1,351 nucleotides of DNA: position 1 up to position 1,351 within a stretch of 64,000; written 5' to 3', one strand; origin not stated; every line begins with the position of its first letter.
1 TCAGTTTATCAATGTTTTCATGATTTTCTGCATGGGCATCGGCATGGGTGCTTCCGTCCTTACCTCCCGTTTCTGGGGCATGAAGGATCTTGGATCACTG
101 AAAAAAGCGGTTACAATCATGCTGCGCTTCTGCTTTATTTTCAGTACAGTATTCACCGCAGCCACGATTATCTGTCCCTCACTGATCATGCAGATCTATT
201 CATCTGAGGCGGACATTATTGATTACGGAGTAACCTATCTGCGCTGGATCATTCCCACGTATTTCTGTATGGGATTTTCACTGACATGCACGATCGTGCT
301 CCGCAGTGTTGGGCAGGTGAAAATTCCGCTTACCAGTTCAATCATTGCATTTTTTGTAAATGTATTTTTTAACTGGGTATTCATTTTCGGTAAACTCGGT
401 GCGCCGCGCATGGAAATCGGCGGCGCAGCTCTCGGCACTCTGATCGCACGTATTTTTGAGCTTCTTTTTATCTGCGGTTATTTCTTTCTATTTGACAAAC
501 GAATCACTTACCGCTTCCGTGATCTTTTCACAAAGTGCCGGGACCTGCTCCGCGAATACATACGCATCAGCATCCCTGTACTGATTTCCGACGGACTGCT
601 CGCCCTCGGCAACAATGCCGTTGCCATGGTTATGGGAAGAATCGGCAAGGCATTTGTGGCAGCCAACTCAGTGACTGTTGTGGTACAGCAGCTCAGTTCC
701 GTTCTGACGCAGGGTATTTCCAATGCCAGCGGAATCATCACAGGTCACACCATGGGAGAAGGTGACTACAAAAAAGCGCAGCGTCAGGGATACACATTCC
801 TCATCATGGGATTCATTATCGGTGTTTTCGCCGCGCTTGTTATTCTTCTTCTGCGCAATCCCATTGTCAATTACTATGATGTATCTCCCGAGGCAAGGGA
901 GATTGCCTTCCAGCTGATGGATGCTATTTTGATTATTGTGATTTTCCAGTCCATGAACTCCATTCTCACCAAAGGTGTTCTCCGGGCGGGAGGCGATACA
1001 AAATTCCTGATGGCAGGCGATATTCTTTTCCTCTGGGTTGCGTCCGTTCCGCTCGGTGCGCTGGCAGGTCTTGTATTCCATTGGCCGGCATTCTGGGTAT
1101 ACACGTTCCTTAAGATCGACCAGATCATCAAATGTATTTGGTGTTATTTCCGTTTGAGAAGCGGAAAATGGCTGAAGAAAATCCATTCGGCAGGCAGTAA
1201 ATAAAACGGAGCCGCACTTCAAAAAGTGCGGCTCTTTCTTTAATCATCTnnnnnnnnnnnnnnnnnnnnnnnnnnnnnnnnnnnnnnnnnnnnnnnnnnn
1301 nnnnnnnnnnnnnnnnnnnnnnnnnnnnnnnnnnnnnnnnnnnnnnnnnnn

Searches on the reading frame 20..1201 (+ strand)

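Call 100: search_protein_families(library=pfam, alignment_id=A6, max_evalue=0.00001)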
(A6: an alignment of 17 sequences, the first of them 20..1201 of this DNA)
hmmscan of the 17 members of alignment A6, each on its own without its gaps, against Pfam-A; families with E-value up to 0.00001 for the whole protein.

A. member 1, window:20-1201:+ (394 aa): 1 family
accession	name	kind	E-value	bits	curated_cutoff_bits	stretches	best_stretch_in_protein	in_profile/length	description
PF01554.23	MatE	-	3.2e-39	134.6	24.9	2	2-120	43-161/161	MatE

B. families by the number of members that match (of 17 scanned): 18 families
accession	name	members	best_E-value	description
PF13472.12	Lipase_GDSL_2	2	8.4e-27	GDSL-like Lipase/Acylhydrolase family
PF00657.28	Lipase_GDSL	2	1e-17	GDSL-like Lipase/Acylhydrolase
PF14199.11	DUF4317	1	3.5e-107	Domain of unknown function (DUF4317)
PF13684.11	FakA-like_C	1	6.8e-68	Fatty acid kinase subunit A-like, C-terminal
PF02645.21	DegV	1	5.6e-61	Uncharacterised protein, DegV family COG1307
PF00501.34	AMP-binding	1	5.3e-59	AMP-binding enzyme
PF01554.23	MatE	1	3.2e-39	MatE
PF02734.22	Dak2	1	2.5e-36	DAK2 domain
PF13377.12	Peripla_BP_3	1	5.3e-32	Periplasmic binding protein-like domain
PF00795.27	CN_hydrolase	1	2.5e-31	Carbon-nitrogen hydrolase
PF01261.30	AP_endonuc_2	1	3.2e-29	Xylose isomerase-like TIM barrel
PF21645.3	FakA-like_M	1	4.2e-25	Fatty acid kinase subunit A-like, middle domain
PF00392.27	GntR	1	3.9e-19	Bacterial regulatory proteins, gntR family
PF00532.27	Peripla_BP_1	1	5.8e-15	Periplasmic binding proteins and sugar binding domain of LacI family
PF13407.12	Peripla_BP_4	1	1.3e-08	Periplasmic binding protein domain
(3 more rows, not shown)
